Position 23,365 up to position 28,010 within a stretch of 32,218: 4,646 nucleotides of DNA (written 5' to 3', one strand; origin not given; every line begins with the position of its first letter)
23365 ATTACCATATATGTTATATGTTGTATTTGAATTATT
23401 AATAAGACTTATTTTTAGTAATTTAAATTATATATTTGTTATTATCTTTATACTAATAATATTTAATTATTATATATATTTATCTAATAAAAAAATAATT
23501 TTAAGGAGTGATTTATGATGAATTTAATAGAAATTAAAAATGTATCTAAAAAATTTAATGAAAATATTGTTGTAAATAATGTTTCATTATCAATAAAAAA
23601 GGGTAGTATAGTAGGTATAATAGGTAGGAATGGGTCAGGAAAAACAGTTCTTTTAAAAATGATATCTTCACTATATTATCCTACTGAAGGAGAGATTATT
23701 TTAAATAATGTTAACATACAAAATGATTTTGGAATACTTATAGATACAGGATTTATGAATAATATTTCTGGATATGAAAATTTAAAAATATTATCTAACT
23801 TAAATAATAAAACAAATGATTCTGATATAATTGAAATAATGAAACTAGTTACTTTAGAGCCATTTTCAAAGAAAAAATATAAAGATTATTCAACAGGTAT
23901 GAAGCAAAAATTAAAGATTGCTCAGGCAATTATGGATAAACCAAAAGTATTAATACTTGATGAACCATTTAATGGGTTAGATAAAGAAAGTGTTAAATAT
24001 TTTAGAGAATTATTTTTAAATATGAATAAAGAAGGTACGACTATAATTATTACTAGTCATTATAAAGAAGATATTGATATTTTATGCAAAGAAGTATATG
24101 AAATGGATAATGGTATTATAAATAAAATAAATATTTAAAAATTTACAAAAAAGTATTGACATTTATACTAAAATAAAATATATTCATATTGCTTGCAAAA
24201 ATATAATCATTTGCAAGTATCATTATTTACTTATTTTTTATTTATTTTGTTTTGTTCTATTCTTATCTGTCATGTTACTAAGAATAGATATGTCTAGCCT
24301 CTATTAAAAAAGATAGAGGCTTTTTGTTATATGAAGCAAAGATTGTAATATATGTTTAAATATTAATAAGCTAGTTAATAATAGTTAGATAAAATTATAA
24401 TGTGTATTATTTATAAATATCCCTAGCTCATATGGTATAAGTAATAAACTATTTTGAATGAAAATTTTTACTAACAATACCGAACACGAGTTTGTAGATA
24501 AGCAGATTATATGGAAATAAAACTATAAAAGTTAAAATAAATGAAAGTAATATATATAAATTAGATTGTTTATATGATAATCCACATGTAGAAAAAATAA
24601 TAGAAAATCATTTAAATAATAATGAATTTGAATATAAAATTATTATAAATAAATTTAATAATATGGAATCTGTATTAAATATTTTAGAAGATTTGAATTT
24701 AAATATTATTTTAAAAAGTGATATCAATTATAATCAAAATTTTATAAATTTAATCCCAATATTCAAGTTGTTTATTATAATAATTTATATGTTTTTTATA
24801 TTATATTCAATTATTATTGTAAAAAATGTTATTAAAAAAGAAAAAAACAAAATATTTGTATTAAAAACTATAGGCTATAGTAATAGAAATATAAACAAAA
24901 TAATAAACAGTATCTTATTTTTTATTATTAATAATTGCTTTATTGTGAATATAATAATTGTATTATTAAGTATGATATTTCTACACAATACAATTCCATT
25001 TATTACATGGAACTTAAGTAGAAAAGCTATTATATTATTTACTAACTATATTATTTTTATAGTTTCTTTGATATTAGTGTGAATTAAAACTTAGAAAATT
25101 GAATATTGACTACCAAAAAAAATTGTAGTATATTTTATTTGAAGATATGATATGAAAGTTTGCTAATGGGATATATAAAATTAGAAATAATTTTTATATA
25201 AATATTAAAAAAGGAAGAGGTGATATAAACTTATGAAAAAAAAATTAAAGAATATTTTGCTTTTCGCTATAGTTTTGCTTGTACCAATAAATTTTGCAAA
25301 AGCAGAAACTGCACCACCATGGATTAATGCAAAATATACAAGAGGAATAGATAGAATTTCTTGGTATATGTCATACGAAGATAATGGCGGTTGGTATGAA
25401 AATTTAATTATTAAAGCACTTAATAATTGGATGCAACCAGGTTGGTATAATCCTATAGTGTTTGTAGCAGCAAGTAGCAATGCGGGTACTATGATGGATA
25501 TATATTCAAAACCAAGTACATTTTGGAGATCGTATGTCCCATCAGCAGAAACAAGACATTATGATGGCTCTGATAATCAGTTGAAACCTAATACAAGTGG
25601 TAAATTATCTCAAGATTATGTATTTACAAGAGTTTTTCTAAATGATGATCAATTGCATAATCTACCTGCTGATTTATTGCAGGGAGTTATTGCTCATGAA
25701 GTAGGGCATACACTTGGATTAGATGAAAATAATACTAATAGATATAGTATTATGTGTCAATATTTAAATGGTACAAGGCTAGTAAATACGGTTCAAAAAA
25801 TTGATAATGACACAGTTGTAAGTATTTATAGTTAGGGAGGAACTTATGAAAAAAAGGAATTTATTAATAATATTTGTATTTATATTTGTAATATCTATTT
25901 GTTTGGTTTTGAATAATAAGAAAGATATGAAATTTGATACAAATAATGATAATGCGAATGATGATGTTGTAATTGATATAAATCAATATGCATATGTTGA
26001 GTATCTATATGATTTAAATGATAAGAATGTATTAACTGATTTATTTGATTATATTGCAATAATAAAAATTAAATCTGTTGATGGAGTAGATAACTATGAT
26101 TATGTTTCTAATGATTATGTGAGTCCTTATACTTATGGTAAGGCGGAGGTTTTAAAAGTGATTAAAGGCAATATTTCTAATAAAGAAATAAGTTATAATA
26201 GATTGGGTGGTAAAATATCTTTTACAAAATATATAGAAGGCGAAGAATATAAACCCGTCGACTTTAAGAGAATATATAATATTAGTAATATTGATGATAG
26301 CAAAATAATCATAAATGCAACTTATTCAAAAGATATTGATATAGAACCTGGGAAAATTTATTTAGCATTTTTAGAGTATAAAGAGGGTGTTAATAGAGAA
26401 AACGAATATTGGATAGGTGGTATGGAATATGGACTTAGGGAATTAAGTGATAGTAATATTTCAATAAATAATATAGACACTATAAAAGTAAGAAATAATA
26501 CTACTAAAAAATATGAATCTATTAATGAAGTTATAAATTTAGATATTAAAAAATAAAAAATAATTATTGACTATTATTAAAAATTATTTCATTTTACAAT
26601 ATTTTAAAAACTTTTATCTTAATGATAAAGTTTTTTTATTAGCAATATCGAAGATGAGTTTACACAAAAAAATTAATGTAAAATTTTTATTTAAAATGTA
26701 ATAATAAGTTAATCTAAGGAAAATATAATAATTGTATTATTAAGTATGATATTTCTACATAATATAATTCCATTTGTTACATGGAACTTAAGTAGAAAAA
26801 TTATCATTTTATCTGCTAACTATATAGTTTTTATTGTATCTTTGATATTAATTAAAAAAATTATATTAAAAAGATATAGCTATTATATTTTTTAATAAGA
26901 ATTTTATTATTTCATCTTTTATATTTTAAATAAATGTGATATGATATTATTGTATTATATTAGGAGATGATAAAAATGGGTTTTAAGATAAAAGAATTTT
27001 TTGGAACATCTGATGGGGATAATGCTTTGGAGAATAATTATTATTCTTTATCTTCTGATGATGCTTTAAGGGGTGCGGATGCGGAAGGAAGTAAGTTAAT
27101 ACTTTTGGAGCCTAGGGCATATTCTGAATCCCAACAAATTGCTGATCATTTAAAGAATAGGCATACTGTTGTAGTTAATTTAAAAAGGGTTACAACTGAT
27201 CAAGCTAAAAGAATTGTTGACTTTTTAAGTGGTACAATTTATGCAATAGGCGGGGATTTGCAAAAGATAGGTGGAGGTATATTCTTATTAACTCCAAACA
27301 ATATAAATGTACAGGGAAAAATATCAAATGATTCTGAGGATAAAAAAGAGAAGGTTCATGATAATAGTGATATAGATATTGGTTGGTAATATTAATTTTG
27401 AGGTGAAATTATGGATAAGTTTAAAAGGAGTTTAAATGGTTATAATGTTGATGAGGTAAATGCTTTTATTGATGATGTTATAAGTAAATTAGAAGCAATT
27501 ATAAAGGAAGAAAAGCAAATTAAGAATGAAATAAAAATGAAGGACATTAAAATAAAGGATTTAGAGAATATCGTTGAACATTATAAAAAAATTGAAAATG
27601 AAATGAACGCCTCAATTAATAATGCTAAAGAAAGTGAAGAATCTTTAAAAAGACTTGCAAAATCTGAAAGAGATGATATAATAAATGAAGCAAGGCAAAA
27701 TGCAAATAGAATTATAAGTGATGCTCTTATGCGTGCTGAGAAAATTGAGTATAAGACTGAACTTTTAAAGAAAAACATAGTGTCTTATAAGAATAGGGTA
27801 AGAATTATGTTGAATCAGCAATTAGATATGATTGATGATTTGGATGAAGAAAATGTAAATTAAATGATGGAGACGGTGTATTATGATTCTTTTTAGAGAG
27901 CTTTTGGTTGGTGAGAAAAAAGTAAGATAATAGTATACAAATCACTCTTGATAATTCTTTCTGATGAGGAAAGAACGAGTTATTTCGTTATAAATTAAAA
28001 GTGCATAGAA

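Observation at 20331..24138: Five-gene module: small secreted protein, anchored protein, two polytopic permeases and a terminal ABC-2-type ATPase, placed at a truncated gene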

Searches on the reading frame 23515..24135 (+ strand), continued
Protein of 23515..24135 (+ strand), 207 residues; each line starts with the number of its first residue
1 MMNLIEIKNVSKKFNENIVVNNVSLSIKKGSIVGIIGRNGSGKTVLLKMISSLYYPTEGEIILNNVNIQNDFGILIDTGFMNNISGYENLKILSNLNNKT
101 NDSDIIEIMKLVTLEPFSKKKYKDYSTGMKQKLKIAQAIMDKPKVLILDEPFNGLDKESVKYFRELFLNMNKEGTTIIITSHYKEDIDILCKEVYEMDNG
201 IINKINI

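Call 81: search_protein_families(library=ncbifam, max_evalue=0.1, proteins=[L018:3016-3438:+, L018:3514-4344:+, L018:4322-5185:+, L018:5181-5966:+, L020:3603-4415:+, L020:4411-5217:+, L020:5222-6004:+])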
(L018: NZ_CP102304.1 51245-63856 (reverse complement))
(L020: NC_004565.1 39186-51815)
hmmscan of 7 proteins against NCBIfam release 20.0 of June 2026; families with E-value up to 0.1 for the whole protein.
L018:3016-3438:+ (141 aa): 0 families

L018:3514-4344:+ (277 aa): 0 families

L018:4322-5185:+ (288 aa): 0 families

L018:5181-5966:+ (262 aa): 0 families

L020:3603-4415:+ (271 aa): 0 families

L020:4411-5217:+ (269 aa): 0 families

L020:5222-6004:+ (261 aa): 0 families

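Call 99: search_protein_families(library=padloc, max_evalue=0.01, proteins=[window:23515-24135:+])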
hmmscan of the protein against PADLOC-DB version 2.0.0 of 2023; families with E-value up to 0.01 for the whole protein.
window:23515-24135:+ (207 aa): 25 families
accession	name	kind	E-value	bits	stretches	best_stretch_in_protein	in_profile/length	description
PDLC04135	mad3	-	5e-26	90.1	2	88-199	231-339/374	mads_3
PDLC02980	AriA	-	2.3e-14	52.1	2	122-182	235-298/304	-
PDLC04140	mad8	-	5.2e-14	50.5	1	19-188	16-238/314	mads_8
PDLC02335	AbiLi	-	2.8e-09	34.5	2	92-185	158-239/326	AbiLi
PDLC04213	HEC-02A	-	6e-07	27.3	1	19-58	13-51/337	-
PDLC04214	HEC-02A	-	1.9e-06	25.4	1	28-53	20-45/338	-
PDLC04608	PDC-M38A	-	2e-06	25.7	1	124-194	251-323/367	-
PDLC04164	AriA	-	3e-06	25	2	22-57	19-54/253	-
PDLC04541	PDC-M25A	-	9e-06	23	0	120-182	246-305/380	-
PDLC00303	PtuA1|PtuA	-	1.2e-05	22.6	1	27-74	9-56/386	AAA ATPase domain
PDLC02914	ATPase-Toprim_I-B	-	3.4e-05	21.2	1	17-78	12-73/443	-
PDLC04146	HEC-02B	-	3.4e-05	21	0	15-54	8-46/344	-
PDLC03878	NsnB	-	0.00012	20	1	93-188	183-282/345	-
PDLC04895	PDC-S06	-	0.00021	17.9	1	142-193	588-639/784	-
PDLC04239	PDC-M01A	-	0.00045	16.8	1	5-54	176-225/552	-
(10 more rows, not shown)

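Call 104: find_related_loci(query=A10, collection=metagenome_contigs, flank=5000)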
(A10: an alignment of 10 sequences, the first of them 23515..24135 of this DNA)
Query A10 (207 aa) in metagenome_contigs; peptide patterns used: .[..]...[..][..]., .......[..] (x = any residue, [..] = any of these).
600 stretches matched a pattern (row limit reached: there are more); 70 encode a relative of the query (tblastn E <= 1e-3); 70 distinct loci.
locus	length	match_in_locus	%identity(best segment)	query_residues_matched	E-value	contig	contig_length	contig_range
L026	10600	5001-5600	62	4-202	2e-75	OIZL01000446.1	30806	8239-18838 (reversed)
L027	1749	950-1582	51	1-207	5e-62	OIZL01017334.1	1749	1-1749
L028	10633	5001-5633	51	1-207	4e-60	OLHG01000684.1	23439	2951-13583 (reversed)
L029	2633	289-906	50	1-200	4e-59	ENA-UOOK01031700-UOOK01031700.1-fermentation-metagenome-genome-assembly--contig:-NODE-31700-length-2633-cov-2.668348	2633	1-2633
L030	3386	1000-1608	41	4-199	3e-41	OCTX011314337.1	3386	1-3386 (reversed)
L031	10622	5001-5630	39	1-200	8e-39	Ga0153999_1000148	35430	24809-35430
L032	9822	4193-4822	39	2-202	1e-38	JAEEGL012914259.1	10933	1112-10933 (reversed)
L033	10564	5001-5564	39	4-182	2e-36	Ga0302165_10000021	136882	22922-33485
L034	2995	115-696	35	4-191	6e-35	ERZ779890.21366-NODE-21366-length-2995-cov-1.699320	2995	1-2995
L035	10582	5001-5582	35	4-191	6e-35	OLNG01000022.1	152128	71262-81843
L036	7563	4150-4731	35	4-191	7e-35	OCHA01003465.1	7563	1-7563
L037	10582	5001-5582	35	4-191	7e-35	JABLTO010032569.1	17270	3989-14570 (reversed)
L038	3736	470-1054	35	2-188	2e-34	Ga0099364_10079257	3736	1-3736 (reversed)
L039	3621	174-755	35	4-191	1e-34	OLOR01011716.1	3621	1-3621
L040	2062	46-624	38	15-203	1e-32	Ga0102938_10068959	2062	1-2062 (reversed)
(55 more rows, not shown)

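Call 117: get_annotated_region(hit=H15, flank=5000)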
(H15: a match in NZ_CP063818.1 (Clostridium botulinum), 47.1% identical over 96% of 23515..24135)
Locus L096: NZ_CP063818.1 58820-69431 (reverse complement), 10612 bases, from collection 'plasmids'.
description: Clostridium botulinum strain Stockholm plasmid pCN1, complete sequence
organism: Clostridium botulinum (NCBI taxid 1491)
taxonomy: Bacteria; Bacillota; Clostridia; Eubacteriales; Clostridiaceae; Clostridium; Clostridium botulinum
host: -; source: Mink; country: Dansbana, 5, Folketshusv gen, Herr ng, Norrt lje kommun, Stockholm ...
typing (MOB-suite, as given by PLSDB): non-mobilizable; replicon rep_cluster_873
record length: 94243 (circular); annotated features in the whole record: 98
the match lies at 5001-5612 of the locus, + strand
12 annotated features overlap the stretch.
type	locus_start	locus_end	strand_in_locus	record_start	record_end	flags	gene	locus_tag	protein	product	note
CDS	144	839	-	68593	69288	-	-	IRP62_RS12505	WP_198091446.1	hypothetical protein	-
CDS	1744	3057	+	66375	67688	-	-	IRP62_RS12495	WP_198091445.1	WG repeat-containing protein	-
CDS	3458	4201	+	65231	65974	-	-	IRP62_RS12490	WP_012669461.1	ABC transporter permease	-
CDS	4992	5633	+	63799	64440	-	-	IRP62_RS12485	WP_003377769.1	ABC transporter ATP-binding protein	-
CDS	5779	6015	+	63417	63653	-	-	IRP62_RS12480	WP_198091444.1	hypothetical protein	-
CDS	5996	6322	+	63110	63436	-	-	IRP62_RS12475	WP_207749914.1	helix-turn-helix domain-containing protein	-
CDS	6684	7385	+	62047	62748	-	-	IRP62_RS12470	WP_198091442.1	hypothetical protein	-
CDS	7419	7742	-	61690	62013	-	-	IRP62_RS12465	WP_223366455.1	lysozyme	-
CDS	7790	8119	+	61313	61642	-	-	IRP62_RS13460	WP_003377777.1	hypothetical protein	-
CDS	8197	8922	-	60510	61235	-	-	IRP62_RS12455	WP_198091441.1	hypothetical protein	-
CDS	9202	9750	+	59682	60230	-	-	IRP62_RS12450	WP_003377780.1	sigma-70 family RNA polymerase sigma factor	GO:0006352 - DNA-templated transcription initiation [Evidence IEA]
CDS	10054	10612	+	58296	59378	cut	-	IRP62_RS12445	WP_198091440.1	replication initiation protein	GO:0006270 - DNA replication initiation [Evidence IEA]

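Call 118: get_annotated_region(hit=H19, flank=5000)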
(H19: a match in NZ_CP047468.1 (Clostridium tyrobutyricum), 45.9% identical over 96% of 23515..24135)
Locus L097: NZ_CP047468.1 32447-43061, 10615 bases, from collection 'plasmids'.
description: Clostridium tyrobutyricum strain L319 plasmid unnamed, complete sequence
organism: Clostridium tyrobutyricum (NCBI taxid 1519)
taxonomy: Bacteria; Bacillota; Clostridia; Eubacteriales; Clostridiaceae; Clostridium; Clostridium tyrobutyricum
host: -; source: Cow rumen,Cow rumen; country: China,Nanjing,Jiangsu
typing (MOB-suite, as given by PLSDB): mobilizable; relaxase MOBQ
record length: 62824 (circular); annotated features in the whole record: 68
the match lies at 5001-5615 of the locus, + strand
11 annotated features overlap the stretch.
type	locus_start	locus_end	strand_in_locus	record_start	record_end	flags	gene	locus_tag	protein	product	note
CDS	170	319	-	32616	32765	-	-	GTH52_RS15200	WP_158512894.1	hypothetical protein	-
CDS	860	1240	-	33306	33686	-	-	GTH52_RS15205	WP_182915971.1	hypothetical protein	-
CDS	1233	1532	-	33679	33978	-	-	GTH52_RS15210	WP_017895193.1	type II toxin-antitoxin system Phd/YefM family antitoxin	-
CDS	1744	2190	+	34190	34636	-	-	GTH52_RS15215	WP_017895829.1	hypothetical protein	-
CDS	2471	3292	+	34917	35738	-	-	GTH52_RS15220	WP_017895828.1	hypothetical protein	-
CDS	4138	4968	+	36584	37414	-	-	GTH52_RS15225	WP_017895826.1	hypothetical protein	-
CDS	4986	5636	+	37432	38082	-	-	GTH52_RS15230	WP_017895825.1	ATP-binding cassette domain-containing protein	-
CDS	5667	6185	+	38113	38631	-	lepB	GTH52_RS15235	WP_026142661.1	signal peptidase I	GO:0009306 - protein secretion [Evidence IEA]; GO:0006465 - signal peptide processing [Evidence IEA]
CDS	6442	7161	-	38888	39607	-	-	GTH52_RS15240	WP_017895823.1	hypothetical protein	-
CDS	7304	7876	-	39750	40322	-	-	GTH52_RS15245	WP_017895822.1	recombinase family protein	GO:0006310 - DNA recombination [Evidence IEA]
CDS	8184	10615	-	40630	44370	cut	dsr2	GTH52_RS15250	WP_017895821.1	anti-phage defense-associated sirtuin Dsr2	-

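Call 119: get_annotated_region(hit=H16, flank=5000)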
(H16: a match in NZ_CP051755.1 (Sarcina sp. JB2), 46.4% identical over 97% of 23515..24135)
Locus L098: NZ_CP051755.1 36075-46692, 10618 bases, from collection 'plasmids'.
description: Sarcina sp. JB2 plasmid p1, complete sequence
organism: Sarcina sp. JB2 (NCBI taxid 2726954)
taxonomy: Bacteria; Bacillota; Clostridia; Eubacteriales; Clostridiaceae; Sarcina; Sarcina sp. JB2
host: -; source: Pan troglodytes verus (Western chimpanzee),Cultured Isolate,brain,brain; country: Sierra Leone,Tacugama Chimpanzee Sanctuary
typing (MOB-suite, as given by PLSDB): non-mobilizable
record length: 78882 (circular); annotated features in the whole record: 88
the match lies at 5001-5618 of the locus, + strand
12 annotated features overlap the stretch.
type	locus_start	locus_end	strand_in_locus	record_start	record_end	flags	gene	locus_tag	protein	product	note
CDS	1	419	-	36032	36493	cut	-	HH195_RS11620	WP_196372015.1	MarR family transcriptional regulator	GO:0006355 - regulation of DNA-templated transcription [Evidence IEA]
CDS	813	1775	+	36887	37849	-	-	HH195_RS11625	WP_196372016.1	AEC family transporter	GO:0055085 - transmembrane transport [Evidence IEA]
CDS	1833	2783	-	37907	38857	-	-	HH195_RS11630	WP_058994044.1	alpha-hydroxy-acid oxidizing protein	-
CDS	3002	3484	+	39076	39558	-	-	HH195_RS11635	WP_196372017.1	GNAT family N-acetyltransferase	-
CDS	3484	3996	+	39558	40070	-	-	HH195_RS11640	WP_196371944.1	GrpB family protein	-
CDS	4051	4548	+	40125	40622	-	-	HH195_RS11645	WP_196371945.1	GNAT family N-acetyltransferase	-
CDS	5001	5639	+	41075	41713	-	-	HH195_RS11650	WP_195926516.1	ATP-binding cassette domain-containing protein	-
CDS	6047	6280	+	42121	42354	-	-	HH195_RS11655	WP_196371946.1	hypothetical protein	-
CDS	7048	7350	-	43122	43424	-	-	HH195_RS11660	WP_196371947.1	hypothetical protein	-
CDS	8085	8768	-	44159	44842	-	-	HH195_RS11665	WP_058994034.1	NAD(P)/FAD-dependent oxidoreductase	-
CDS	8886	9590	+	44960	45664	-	-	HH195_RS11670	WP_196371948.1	MerR family transcriptional regulator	GO:0006355 - regulation of DNA-templated transcription [Evidence IEA]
CDS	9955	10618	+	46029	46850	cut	-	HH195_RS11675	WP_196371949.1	ParA family protein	-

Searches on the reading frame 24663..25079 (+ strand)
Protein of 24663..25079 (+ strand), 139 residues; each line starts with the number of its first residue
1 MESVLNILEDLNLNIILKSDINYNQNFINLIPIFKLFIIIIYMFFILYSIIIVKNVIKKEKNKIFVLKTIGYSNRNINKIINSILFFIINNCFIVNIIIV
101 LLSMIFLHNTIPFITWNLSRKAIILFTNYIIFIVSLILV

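Call 7: search_protein_families(library=pfam, max_evalue=0.1, proteins=[window:24663-25079:+])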
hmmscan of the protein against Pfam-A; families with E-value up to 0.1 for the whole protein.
window:24663-25079:+ (139 aa): 0 families

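Call 8: search_protein_families(library=ncbifam, max_evalue=0.1, proteins=[window:24663-25079:+])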
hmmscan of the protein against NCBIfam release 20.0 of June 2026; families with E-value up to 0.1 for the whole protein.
window:24663-25079:+ (139 aa): 0 families

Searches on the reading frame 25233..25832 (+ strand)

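Call 7: search_protein_families(library=pfam, max_evalue=0.1, proteins=[window:25233-25832:+])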
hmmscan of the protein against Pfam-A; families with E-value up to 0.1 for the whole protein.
window:25233-25832:+ (200 aa): 6 families
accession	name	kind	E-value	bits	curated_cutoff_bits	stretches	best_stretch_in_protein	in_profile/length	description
PF16313.11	DUF4953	-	1.2e-05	25.2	24.2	1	142-168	6-32/316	Met-zincin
PF00413.30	Peptidase_M10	-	2.4e-05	24.7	24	1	149-199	108-158/159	Matrixin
PF01435.24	Peptidase_M48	-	0.008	16.5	20.3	1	133-167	48-83/186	Peptidase family M48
PF12388.14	Peptidase_M57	-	0.017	15.3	21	1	140-175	124-159/212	Dual-action HEIGH metallo-peptidase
PF05547.17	Peptidase_M6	-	0.05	13.3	22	1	145-172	221-248/294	Immune inhibitor A peptidase M6, catalytic domain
PF13583.11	Reprolysin_4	-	0.061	13.4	22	1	152-167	138-153/203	Metallo-peptidase family M12B Reprolysin-like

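Call 8: search_protein_families(library=ncbifam, max_evalue=0.1, proteins=[window:25233-25832:+])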
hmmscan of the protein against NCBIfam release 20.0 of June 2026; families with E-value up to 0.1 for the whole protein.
window:25233-25832:+ (200 aa): 4 families
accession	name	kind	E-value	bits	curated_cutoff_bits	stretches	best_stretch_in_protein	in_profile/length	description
TIGR03296.1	M6dom_TIGR03296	domain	0.0032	17.4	110.8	1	129-163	153-180/286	M6 family metalloprotease domain-containing protein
NF041905.1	MXAN_2677_2678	equivalog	0.0047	16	250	1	149-181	184-216/283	myxosortase-dependent metalloprotease, MXAN_2677/MXAN_2678 family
NF009866.0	PRK13328.1-2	equivalog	0.017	14.8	360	1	61-97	64-100/266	type III pantothenate kinase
NF038115.1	SVAGG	subfamily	0.084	11.9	150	0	151-179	176-211/407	SVAGG family GlyGly-CTERM protein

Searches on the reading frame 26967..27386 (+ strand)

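Call 25: search_protein_families(library=pfam, max_evalue=0.001, proteins=[window:26967-27386:+])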
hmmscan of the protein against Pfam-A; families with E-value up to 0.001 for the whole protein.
window:26967-27386:+ (140 aa): 1 family
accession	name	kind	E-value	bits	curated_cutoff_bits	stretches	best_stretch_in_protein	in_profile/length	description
PF04472.17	SepF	-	9.2e-29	99.9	27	1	45-115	2-72/72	Cell division protein SepF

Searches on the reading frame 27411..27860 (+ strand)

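Call 25: search_protein_families(library=pfam, max_evalue=0.001, proteins=[window:27411-27860:+])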
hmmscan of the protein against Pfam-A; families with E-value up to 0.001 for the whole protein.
window:27411-27860:+ (150 aa): 1 family
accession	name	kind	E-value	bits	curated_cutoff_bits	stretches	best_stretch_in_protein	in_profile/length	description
PF05103.18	DivIVA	-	3.1e-23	82.6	28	1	3-131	10-131/131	DivIVA protein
